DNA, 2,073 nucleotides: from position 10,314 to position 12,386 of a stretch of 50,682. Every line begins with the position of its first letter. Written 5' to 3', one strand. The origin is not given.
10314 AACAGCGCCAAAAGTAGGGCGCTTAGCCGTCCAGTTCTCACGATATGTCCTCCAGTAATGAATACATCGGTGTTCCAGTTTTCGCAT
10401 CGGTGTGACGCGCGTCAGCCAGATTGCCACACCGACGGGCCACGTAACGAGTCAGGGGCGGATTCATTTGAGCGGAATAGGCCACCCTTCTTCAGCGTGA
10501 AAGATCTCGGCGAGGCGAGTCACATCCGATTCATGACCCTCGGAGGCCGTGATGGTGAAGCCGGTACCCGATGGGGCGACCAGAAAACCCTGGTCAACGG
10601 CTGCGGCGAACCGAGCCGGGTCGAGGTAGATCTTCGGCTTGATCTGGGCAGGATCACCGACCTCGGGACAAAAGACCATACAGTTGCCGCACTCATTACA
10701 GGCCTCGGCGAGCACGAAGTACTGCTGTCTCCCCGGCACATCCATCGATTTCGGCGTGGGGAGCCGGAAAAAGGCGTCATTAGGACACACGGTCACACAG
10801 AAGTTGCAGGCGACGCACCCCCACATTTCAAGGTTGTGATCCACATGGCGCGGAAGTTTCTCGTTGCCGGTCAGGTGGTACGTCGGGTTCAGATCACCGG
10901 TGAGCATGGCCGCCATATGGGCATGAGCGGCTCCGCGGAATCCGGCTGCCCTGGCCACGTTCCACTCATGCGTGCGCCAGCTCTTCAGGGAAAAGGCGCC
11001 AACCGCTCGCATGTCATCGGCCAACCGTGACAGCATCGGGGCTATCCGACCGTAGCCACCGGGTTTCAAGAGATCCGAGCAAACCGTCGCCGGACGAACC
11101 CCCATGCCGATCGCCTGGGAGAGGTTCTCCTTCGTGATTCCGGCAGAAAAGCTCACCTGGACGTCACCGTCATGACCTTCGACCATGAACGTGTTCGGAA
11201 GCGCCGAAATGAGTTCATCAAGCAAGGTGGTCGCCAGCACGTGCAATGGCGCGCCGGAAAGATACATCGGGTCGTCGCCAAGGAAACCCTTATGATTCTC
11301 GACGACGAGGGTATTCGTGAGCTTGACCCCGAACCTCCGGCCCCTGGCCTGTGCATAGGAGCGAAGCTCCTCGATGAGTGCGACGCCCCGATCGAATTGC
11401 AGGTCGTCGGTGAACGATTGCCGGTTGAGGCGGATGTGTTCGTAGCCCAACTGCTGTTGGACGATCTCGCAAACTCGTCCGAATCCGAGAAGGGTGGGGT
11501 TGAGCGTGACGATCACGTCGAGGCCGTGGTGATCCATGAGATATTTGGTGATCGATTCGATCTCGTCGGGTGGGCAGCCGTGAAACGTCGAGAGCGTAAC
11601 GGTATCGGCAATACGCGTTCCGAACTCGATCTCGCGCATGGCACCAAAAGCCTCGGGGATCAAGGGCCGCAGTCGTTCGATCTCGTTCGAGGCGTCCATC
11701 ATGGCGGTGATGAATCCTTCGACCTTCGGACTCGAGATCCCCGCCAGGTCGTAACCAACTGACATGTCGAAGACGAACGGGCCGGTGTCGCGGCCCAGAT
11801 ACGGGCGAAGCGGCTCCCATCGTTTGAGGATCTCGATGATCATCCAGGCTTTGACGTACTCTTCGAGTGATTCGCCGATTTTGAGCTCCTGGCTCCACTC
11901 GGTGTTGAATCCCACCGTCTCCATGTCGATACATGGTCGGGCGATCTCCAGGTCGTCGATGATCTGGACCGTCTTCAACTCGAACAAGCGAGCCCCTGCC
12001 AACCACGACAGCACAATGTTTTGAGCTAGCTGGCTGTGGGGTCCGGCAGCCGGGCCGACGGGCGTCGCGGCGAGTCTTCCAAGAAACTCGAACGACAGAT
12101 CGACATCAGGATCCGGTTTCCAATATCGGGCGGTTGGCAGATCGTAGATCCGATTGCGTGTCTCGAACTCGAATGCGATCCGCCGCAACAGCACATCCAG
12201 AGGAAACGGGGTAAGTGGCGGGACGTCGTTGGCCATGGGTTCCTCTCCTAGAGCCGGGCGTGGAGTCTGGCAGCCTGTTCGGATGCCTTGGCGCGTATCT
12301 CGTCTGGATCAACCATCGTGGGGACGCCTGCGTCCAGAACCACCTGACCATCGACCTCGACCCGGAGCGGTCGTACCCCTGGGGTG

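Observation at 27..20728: Actinobacterial-type version of the ygeW-ygfK-ssnA-xdhD purine/urate degradation cluster, with an embedded importer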

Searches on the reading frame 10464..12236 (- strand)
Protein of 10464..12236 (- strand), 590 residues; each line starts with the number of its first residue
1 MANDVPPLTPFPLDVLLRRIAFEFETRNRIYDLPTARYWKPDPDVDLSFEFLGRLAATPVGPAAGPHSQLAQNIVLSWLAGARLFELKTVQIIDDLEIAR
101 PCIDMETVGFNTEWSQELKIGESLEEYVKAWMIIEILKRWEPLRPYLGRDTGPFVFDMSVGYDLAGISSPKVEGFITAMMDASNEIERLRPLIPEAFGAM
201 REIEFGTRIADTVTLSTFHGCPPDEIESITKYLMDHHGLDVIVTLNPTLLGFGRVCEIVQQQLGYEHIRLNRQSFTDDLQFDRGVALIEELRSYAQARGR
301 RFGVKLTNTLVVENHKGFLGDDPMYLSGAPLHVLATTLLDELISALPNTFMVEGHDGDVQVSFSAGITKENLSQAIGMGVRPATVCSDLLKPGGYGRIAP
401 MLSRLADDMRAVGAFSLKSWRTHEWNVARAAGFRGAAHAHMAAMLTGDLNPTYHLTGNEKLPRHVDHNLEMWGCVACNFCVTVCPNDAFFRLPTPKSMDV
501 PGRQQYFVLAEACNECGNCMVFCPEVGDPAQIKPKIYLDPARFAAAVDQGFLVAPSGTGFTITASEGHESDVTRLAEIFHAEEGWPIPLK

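Call 3: search_protein_families(library=pfam, proteins=[window:10464-12236:-])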
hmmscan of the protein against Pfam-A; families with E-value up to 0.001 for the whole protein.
window:10464-12236:- (590 aa): 10 families
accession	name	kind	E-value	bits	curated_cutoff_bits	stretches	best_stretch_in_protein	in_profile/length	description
PF13237.11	Fer4_10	-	4.1e-07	30.3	25.5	0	510-530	6-27/53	4Fe-4S dicluster domain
PF13183.11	Fer4_8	-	8.7e-07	29.8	27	0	466-487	46-67/68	4Fe-4S dicluster domain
PF12838.12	Fer4_7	-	1.4e-06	29.1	27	1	474-524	2-49/52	4Fe-4S dicluster domain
PF00037.32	Fer4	-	7.5e-06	26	21.1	0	474-489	8-23/24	4Fe-4S binding domain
PF13187.11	Fer4_9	-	7.6e-06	26.3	27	1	474-525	2-49/52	4Fe-4S dicluster domain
PF12797.12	Fer4_2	-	1e-05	25.6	24.5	0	507-525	4-22/22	4Fe-4S binding domain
PF13534.11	Fer4_17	-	1.1e-05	26.4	22.2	0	464-487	36-59/61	4Fe-4S dicluster domain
PF14697.11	Fer4_21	-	2.7e-05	24.6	35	0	473-487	40-55/59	4Fe-4S dicluster domain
PF13484.11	Fer4_16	-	8.6e-05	23.7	30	0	453-486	32-65/66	4Fe-4S double cluster binding domain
PF12837.12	Fer4_6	-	0.00039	20.7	25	0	510-525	6-21/24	4Fe-4S binding domain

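Call 5: search_protein_families(library=ncbifam, proteins=[window:10464-12236:-], max_evalue=0.00001)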
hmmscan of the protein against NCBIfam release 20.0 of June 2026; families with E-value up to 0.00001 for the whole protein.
window:10464-12236:- (590 aa): 3 families
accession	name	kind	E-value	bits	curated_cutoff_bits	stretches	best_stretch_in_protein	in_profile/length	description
TIGR03315.1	Se_ygfK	equivalog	7.3e-130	434.2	835.3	2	9-409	5-396/1012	putative selenate reductase subunit YgfK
NF043039.1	HgcAB_like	equivalog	2.2e-06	27.5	285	1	436-525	259-346/350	HgcAB-like fusion protein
TIGR01971.1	NuoI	subfamily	6.1e-06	25.8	113.05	0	469-525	35-95/121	NADH-quinone oxidoreductase, chain I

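Call 45: find_homologous_proteins(query=window:10464-12236:-, max_evalue=0.00001)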
Query window:10464-12236:- (590 aa): 8000 proteins with E <= 0.00001 among 8000 candidates; the best 120 are listed.
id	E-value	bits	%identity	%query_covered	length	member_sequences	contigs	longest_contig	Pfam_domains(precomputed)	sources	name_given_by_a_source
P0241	0.0e+0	1347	97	100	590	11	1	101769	PF12797.13,PF00037.33,PF12838.13,PF13237.12,PF13183.12,PF13187.12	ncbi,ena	-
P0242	0.0e+0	1209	87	99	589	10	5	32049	PF14697.12,PF00037.33,PF12838.13,PF13237.12,PF13183.12,PF13187.12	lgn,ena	-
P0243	0.0e+0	1202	86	100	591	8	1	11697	PF14697.12,PF12797.13,PF00037.33,PF12838.13,PF13534.12,PF13237.12,PF13183.12,PF13187.12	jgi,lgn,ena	-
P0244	0.0e+0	1201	86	100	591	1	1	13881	PF12797.13,PF00037.33,PF12838.13,PF13237.12,PF13183.12,PF13187.12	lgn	-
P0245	0.0e+0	1152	83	99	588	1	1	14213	PF14697.12,PF12797.13,PF00037.33,PF13484.12,PF12838.13,PF13187.12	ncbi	-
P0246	0.0e+0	1119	82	97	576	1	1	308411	PF14697.12,PF12797.13,PF00037.33,PF12838.13,PF13534.12,PF13237.12,PF13183.12,PF13187.12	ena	-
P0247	0.0e+0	1080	78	100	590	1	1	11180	PF14697.12,PF12797.13,PF00037.33,PF12838.13,PF13187.12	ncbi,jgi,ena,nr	ncbi:MAG: 4Fe-4S dicluster domain-containing protein [Acidimicrobiia bacterium]|nr:4Fe-4S dicluster 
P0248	0.0e+0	1077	77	100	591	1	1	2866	PF14697.12,PF00037.33,PF13484.12,PF12838.13,PF13534.12,PF13183.12,PF13187.12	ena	-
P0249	0.0e+0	1069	76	100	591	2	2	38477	PF14697.12,PF00037.33,PF12838.13,PF13534.12,PF13183.12,PF13187.12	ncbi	-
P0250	0.0e+0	1042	75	100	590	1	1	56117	PF14697.12,PF00037.33,PF12838.13,PF13534.12,PF13187.12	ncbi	-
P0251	0.0e+0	1035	75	100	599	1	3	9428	PF12797.13,PF00037.33,PF13484.12,PF12838.13,PF13534.12,PF13187.12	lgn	-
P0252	0.0e+0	1013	73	99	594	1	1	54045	PF12797.13,PF00037.33,PF12838.13,PF13534.12,PF13187.12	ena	-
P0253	3.2e-293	992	71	99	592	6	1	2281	PF00037.33,PF13484.12,PF12838.13,PF13534.12,PF13187.12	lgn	-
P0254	1.2e-292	990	71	99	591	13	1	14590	PF14697.12,PF00037.33,PF12838.13,PF13534.12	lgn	-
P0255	3.3e-290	982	71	99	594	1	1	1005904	PF12797.13,PF00037.33,PF13484.12,PF12838.13,PF13534.12,PF13187.12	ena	-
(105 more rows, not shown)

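Call 59: predict_structure(alignment_id=A2)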
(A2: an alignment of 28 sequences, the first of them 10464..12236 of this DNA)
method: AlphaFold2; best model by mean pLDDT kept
length: 590 residues; sequences in the alignment: 28
mean_pLDDT: 80.1   pTM: 0.85
mean pLDDT of the five models: 80.1, 79.8, 78.4, 78.5, 75.6
residues with pLDDT >= 90: 258; 70-90: 196; 50-70: 66; < 50: 70
segments of 3 or more residues with pLDDT < 50: 1-3, 90-115, 461-486, 517-528
pLDDT, mean of each block of 10 residues (from residue 1): 54 90 87 86 94 94 65 88 80 40 39 53 87 96 92 90 81 90 96 94 93 80 87 96 90 93 87 82 94 97 83 61 68 92 95 92 80 93 70 72 95 97 97 96 95 79 35 31 48 80 74 56 43 77 80 85 91 88 76
secondary structure, 60 per line:
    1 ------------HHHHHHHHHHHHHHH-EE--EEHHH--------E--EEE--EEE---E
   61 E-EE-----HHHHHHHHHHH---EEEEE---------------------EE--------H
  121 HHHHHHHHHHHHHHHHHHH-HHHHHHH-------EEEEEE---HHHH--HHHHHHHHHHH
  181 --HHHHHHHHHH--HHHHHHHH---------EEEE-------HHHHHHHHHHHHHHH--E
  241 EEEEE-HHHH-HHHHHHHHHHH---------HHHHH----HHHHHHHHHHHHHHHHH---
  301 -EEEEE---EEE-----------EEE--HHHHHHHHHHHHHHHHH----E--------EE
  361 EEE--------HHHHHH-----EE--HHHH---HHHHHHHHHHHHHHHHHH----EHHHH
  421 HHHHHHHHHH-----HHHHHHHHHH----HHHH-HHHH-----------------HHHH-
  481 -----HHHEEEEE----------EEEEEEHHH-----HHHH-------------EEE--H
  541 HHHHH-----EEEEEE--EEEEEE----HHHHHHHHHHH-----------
elements in order: H13-27 E49-51 E54-56 H70-80 E84-88 H120-139 H141-147 E155-160 H164-167 H170-180 H183-192 H195-202 E212-215 H223-237 E240-245 H247-250 H252-262 H272-276 H281-297 E302-306 E310-312 E324-326 H329-345 E359-363 H372-377 H387-390 H394-411 H417-430 H436-445 H450-453 H455-458 H476-479 E489-493 E504-509 H518-521 E535-537 H540-545 E551-556 E559-564 H569-579

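Call 60: search_protein_representatives(protein=window:10464-12236:-)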
Query: 590 residues. Proteins with E-value up to 0.001 (for the whole library): 1698; up to 1e-10: 1003; up to 1e-30: 476. The best 150 are listed.
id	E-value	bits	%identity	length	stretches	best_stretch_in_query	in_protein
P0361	3.0e-200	683.2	55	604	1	1-587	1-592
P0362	7.1e-142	490.5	52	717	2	8-419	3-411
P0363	1.3e-137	476.3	46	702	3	7-425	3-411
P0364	4.5e-136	471.3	47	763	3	8-448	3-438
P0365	7.3e-134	464.0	49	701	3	8-416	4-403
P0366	1.9e-131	456.0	57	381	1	5-382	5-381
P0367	5.5e-131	454.5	44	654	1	16-544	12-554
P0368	3.2e-130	451.9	45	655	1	10-547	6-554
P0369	4.0e-130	451.6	47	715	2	7-435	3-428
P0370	5.6e-128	444.6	48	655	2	8-496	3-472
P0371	9.2e-128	443.8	47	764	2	6-491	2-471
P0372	2.8e-127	442.3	46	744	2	7-419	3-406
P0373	9.7e-127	440.5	47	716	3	23-421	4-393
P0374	1.2e-126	440.2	48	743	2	15-413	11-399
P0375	2.8e-126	439.0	48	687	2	7-420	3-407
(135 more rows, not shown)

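Call 64: fold_search(model_id=the predicted structure, library=pdb)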
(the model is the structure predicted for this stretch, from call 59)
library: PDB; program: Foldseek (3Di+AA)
matches with E <= 10: 1568; with E <= 0.001: 291
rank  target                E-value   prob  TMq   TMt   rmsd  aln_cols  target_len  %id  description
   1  1gt8_C                2.1e-08  1.00  0.34  0.21   7.1       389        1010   15  DIHYDROPYRIMIDINE DEHYDROGENASE (DPD) FROM PIG, TERNARY COMPLEX WITH NADPH AND URACIL-4-ACETIC ACID (released 2002-04-11)
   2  7m31_C                2.4e-08  1.00  0.35  0.21   7.1       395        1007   14  Dihydropyrimidine Dehydrogenase (DPD) C671S Mutant Soaked with Thymine and NADPH Anaerobically (released 2021-06-09)
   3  1gt8_A                3.4e-08  1.00  0.36  0.22   7.0       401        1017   14  DIHYDROPYRIMIDINE DEHYDROGENASE (DPD) FROM PIG, TERNARY COMPLEX WITH NADPH AND URACIL-4-ACETIC ACID (released 2002-04-11)
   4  1gt8_D                4.5e-08  1.00  0.36  0.22  13.8       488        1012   14  DIHYDROPYRIMIDINE DEHYDROGENASE (DPD) FROM PIG, TERNARY COMPLEX WITH NADPH AND URACIL-4-ACETIC ACID (released 2002-04-11)
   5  7ljt_D                5.0e-08  1.00  0.36  0.22   6.9       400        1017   15  Porcine Dihydropyrimidine Dehydrogenase (DPD) soaked with 5-Ethynyluracil (5EU), NADPH - 20 minutes (released 2021-04-07)
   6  1h7w_B                7.0e-08  1.00  0.34  0.21   7.1       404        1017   14  Dihydropyrimidine dehydrogenase (DPD) from pig (released 2001-02-23)
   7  1h7w_A                7.8e-08  1.00  0.34  0.21   7.2       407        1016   15  Dihydropyrimidine dehydrogenase (DPD) from pig (released 2001-02-23)
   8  7lju_B                9.2e-08  1.00  0.35  0.22   6.9       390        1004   15  Porcine Dihydropyrimidine Dehydrogenase (DPD) crosslinked with 5-Ethynyluracil (5EU) (released 2021-04-07)
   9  7m31_B                9.2e-08  1.00  0.35  0.21   7.2       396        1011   14  Dihydropyrimidine Dehydrogenase (DPD) C671S Mutant Soaked with Thymine and NADPH Anaerobically (released 2021-06-09)
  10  7m32_A                9.7e-08  1.00  0.34  0.21   7.2       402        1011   14  Dihydropyrimidine Dehydrogenase (DPD) C671A Mutant Soaked with Uracil and NADPH Anaerobically (released 2021-06-09)
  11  7ljs_B                1.1e-07  1.00  0.35  0.21   7.2       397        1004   14  Porcine Dihydropyrimidine dehydrogenase (DPD) complexed with 5-Ethynyluracil (5EU) - Open Form (released 2021-04-07)
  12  1gth_C                1.2e-07  1.00  0.35  0.22   6.7       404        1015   14  DIHYDROPYRIMIDINE DEHYDROGENASE (DPD) FROM PIG, TERNARY COMPLEX WITH NADPH AND 5-IODOURACIL (released 2002-04-11)
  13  1gte_A                1.2e-07  1.00  0.35  0.21   7.3       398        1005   15  DIHYDROPYRIMIDINE DEHYDROGENASE (DPD) FROM PIG, BINARY COMPLEX WITH 5-IODOURACIL (released 2002-04-11)
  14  1h7w_D                1.3e-07  1.00  0.34  0.21   7.2       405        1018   15  Dihydropyrimidine dehydrogenase (DPD) from pig (released 2001-02-23)
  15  1gt8_B                1.4e-07  1.00  0.35  0.22   7.1       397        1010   15  DIHYDROPYRIMIDINE DEHYDROGENASE (DPD) FROM PIG, TERNARY COMPLEX WITH NADPH AND URACIL-4-ACETIC ACID (released 2002-04-11)
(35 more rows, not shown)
